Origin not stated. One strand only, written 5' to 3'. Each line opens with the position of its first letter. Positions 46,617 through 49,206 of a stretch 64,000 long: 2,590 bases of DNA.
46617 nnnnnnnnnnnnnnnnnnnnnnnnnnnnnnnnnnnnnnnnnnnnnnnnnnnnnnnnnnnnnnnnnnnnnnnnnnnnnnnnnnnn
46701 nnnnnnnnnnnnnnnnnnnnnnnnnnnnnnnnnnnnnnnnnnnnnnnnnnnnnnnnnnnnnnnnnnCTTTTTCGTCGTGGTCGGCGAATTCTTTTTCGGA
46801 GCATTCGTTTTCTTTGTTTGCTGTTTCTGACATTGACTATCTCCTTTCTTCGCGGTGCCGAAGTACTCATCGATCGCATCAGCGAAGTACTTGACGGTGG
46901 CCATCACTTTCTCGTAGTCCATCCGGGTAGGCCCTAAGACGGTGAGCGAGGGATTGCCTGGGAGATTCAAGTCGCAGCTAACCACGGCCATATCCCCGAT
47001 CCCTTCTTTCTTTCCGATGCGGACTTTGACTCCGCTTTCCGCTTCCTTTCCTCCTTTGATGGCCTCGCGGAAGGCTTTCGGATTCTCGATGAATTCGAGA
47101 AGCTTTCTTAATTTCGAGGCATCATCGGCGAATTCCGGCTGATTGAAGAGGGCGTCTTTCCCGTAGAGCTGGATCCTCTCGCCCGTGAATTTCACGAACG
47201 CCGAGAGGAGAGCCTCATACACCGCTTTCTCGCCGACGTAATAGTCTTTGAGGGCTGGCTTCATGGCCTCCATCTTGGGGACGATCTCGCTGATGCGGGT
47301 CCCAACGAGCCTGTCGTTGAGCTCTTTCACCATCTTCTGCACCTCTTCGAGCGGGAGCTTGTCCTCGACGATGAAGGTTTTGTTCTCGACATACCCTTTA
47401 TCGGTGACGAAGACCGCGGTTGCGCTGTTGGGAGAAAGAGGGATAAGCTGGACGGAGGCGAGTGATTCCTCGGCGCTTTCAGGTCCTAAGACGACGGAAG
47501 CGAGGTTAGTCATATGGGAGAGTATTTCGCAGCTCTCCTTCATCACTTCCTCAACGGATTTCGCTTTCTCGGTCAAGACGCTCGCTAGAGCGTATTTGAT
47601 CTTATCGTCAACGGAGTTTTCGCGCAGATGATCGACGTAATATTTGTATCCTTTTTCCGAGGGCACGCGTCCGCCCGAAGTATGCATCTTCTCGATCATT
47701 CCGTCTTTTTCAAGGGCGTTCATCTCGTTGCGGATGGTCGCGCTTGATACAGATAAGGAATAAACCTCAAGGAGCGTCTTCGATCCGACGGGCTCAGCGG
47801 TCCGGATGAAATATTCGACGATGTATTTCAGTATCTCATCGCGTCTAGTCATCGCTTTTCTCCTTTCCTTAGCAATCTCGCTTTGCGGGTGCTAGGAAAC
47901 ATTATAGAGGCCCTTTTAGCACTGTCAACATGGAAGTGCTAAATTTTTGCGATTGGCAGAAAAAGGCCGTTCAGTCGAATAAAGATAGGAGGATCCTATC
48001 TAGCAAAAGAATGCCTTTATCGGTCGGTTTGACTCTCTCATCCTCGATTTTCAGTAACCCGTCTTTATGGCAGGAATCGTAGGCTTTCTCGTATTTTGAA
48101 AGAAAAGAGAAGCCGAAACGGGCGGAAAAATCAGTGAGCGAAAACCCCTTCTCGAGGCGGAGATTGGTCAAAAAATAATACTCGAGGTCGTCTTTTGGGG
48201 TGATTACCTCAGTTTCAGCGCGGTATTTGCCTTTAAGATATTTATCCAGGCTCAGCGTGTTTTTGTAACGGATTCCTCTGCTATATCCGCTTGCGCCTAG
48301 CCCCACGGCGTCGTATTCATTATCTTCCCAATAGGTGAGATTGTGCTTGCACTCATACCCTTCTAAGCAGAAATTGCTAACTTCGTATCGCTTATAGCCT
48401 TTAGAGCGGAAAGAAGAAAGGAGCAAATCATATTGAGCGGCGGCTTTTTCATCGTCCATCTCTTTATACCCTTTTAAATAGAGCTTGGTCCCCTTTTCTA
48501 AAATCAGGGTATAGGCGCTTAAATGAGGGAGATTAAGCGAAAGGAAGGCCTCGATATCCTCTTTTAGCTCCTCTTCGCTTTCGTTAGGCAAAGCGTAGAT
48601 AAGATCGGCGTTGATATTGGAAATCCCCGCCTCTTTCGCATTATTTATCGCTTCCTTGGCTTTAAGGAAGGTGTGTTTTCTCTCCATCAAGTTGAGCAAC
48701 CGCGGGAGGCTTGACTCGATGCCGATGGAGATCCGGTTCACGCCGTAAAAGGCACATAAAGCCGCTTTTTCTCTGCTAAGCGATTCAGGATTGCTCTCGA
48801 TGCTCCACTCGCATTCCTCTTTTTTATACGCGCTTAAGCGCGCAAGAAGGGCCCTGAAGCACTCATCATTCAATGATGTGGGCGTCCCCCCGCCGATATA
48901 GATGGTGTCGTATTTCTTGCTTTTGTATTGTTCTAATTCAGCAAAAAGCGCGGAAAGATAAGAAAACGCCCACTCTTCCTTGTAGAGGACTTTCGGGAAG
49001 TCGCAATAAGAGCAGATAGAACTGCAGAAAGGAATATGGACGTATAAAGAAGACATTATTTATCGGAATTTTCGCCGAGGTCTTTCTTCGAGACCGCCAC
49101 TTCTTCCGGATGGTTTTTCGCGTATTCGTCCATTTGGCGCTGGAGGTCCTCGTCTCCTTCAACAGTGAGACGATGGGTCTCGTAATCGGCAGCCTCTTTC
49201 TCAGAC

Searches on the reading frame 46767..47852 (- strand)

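Call 51: search_protein_families(library=ncbifam, proteins=[window:46767-47852:-], max_evalue=0.00001)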
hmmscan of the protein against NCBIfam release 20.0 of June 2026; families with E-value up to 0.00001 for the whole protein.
window:46767-47852:- (362 aa): 2 families
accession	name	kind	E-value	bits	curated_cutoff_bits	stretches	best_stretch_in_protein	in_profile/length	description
TIGR00331.1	hrcA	equivalog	5.7e-89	299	197.2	1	2-330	2-337/338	heat-inducible transcriptional repressor HrcA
NF003033.0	PRK03911.1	equivalog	1e-18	67.9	248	1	2-98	5-99/264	HrcA family transcriptional regulator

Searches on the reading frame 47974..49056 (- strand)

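Call 51: search_protein_families(library=ncbifam, proteins=[window:47974-49056:-], max_evalue=0.00001)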
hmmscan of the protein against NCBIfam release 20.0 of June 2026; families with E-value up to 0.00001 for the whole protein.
window:47974-49056:- (361 aa): 24 families
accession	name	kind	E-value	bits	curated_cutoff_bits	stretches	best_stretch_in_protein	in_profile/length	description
TIGR00539.1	hemN_rel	equivalog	9e-78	261.9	205.4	1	3-336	2-346/361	radical SAM family heme chaperone HemW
NF004567.0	PRK05904.1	equivalog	1.3e-66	225.2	355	1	3-313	8-316/353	coproporphyrinogen III oxidase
NF005133.0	PRK06582.1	equivalog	2.9e-50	171.4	597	1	3-356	13-385/390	coproporphyrinogen III oxidase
NF006067.1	PRK08208.1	equivalog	8e-46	156.8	380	1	3-356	37-411/427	STM4012 family radical SAM protein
NF006385.0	PRK08629.1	equivalog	4e-45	154.4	355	1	4-352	55-406/439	coproporphyrinogen III oxidase family protein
TIGR03994.1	rSAM_HemZ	equivalog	4e-42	144.7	321.4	1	3-225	86-319/401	coproporphyrinogen dehydrogenase HemZ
TIGR04107.1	rSAM_HutW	equivalog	7.9e-42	143.6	400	1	3-348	41-403/419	heme anaerobic degradation radical SAM methyltransferase ChuW/HutW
NF006064.0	PRK08207.2-2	equivalog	9.4e-32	110.6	504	1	3-225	146-379/465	coproporphyrinogen III oxidase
TIGR00538.1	hemN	equivalog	1.1e-30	106.9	324.95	1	3-183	51-239/454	oxygen-independent coproporphyrinogen III oxidase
NF006060.0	PRK08207.1-3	equivalog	4.9e-30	104.7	653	1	3-198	151-358/477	coproporphyrinogen III oxidase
NF006061.0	PRK08207.1-4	equivalog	4.7e-24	85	702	1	3-191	175-375/501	coproporphyrinogen III oxidase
NF006062.0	PRK08207.1-5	equivalog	1.3e-21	77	1007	1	3-201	150-360/476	coproporphyrinogen III oxidase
TIGR04419.1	no_iron_rSAM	equivalog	1.5e-21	77.4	300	1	3-316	9-319/378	HemN-related non-iron pseudo-SAM protein PsgB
NF006066.0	PRK08207.2-5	equivalog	2.8e-21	75.7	1117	1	4-242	193-454/518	coproporphyrinogen III oxidase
NF006065.0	PRK08207.2-4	equivalog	3e-20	72.7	922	1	3-225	170-409/484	coproporphyrinogen III oxidase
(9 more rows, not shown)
